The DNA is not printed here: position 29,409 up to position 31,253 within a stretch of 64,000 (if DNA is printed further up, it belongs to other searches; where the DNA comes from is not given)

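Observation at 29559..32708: Tandem pair of GT-C-like membrane proteins with a G-D-x-G-[RK]-D loop motif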

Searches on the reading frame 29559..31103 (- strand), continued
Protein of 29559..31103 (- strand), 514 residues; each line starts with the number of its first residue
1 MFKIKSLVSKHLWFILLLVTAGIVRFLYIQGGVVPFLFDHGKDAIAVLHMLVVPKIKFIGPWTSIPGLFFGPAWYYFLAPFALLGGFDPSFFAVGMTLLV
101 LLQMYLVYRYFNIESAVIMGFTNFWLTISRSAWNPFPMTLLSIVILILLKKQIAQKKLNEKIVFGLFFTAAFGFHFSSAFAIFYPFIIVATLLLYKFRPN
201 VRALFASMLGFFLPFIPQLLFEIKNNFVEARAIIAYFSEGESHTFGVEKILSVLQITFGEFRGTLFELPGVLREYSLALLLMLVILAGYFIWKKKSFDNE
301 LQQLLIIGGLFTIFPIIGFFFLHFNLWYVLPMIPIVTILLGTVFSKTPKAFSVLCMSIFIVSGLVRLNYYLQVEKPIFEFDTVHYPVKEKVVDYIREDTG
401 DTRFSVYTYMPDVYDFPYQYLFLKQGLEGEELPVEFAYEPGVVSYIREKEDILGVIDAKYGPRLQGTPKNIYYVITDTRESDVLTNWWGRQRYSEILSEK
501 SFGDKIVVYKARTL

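Call 74: find_encoding_contigs(protein=P0124, flank=8000, max_places=1)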
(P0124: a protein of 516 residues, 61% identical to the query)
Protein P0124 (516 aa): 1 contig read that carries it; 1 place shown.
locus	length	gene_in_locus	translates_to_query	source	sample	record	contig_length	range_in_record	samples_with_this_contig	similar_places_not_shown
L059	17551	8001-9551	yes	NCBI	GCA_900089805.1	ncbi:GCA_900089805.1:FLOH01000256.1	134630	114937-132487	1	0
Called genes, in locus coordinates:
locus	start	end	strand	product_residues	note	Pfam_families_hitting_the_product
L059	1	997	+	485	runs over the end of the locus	PF01943:Polysacc_synt, PF13440:Polysacc_synt_3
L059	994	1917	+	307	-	PF00535:Glycos_transf_2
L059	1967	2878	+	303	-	PF00535:Glycos_transf_2, PF13641:Glyco_tranf_2_3, PF13506:Glyco_transf_21 (faint), PF13632:Glyco_trans_2_3 (faint)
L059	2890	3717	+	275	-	PF00535:Glycos_transf_2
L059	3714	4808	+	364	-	PF00534:Glycos_transf_1, PF13692:Glyco_trans_1_4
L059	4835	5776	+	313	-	PF00535:Glycos_transf_2 (weak), PF13641:Glyco_tranf_2_3 (faint), PF13632:Glyco_trans_2_3 (weak)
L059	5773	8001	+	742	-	-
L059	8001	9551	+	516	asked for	-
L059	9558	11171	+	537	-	PF13231:PMT_2 (weak)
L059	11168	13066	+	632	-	-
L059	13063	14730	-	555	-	PF10131:PTPS_related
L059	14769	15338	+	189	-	-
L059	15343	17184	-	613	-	-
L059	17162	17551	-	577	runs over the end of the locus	PF10131:PTPS_related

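Call 79: fold_search(model_id=the predicted structure, library=pdb)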
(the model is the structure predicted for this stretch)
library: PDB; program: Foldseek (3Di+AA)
matches with E <= 10: 297; with E <= 0.001: 9
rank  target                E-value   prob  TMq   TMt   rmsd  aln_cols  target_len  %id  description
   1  9s6t_A                1.1e-06  1.00  0.53  0.56   8.0       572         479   12  Ternary cryo-EM structure of chicken ALG12 with Dol25-PP-GlcNAc2Man7, Dol25-P-Man, and Fab (released 2026-03-18)
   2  5f15                  1.2e-05  1.00  0.57  0.55   9.6       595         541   11  Crystal Structure of ArnT from Cupriavidus metallidurans bound to Undecaprenyl phosphate (released 2016-02-17)
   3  5ezm                  1.5e-05  1.00  0.57  0.55   9.3       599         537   11  Crystal Structure of ArnT from Cupriavidus metallidurans in the apo state (released 2016-02-17)
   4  3rce_A                4.4e-05  1.00  0.46  0.36  14.2       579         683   12  Bacterial oligosaccharyltransferase PglB (released 2011-06-15)
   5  8if8_B                1.4e-04  1.00  0.42  0.37  11.8       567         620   11  Arabinosyltransferase AftA (released 2023-05-31)
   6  9s6s_A                2.9e-04  1.00  0.49  0.47  10.3       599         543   11  Ternary cryo-EM structure of human ALG9 with Dol25-PP-GlcNAc2Man6, Dol25-P-Man and Fab (released 2026-03-18)
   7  8if8_C                5.9e-04  1.00  0.40  0.36  12.3       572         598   11  Arabinosyltransferase AftA (released 2023-05-31)
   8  9n9j_I                7.4e-04  1.00  0.46  0.35  14.2       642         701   11  Structure of a GRP94 folding intermediate engaged with a CCDC134- and FKBP11-bound secretory translocon (released 2025-11-19)
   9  9s6u_A                8.1e-04  1.00  0.53  0.51   9.2       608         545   12  Ternary cryo-EM structure of human ALG9 with Dol25-PP-GlcNAc2Man8, Dol25-P-Man and Fab (released 2026-03-18)
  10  6ezn_F                1.5e-03  1.00  0.47  0.39  14.8       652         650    9  Cryo-EM structure of the yeast oligosaccharyltransferase (OST) complex (released 2018-01-17)
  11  8b6l_I                3.3e-03  1.00  0.47  0.37  13.7       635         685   10  Subtomogram average of the human Sec61-TRAP-OSTA-translocon (released 2022-12-07)
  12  6w98_A                4.3e-03  1.00  0.41  0.20  13.0       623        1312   13  Single-Particle Cryo-EM Structure of Arabinofuranosyltransferase AftD from Mycobacteria (released 2020-05-13)
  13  7zlg_A                1.0e-02  0.97  0.32  0.28  14.6       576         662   11  Cryo-EM structure of C-mannosyltransferase CeDPY19, in complex with acceptor peptide and bound to CMT2-Fab and anti-Fa (released 2023-01-11)
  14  7zli_A                1.1e-02  0.99  0.41  0.34  13.5       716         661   12  Cryo-EM structure of C-mannosyltransferase CeDPY19, in complex with Dol25-P-Man and bound to CMT2-Fab and anti-Fab nan (released 2023-01-11)
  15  9dlf_C                5.0e-02  0.99  0.42  0.37   8.2       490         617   12  Arabinosyltransferase AftB in complex with Fab_B3 (released 2025-06-25)
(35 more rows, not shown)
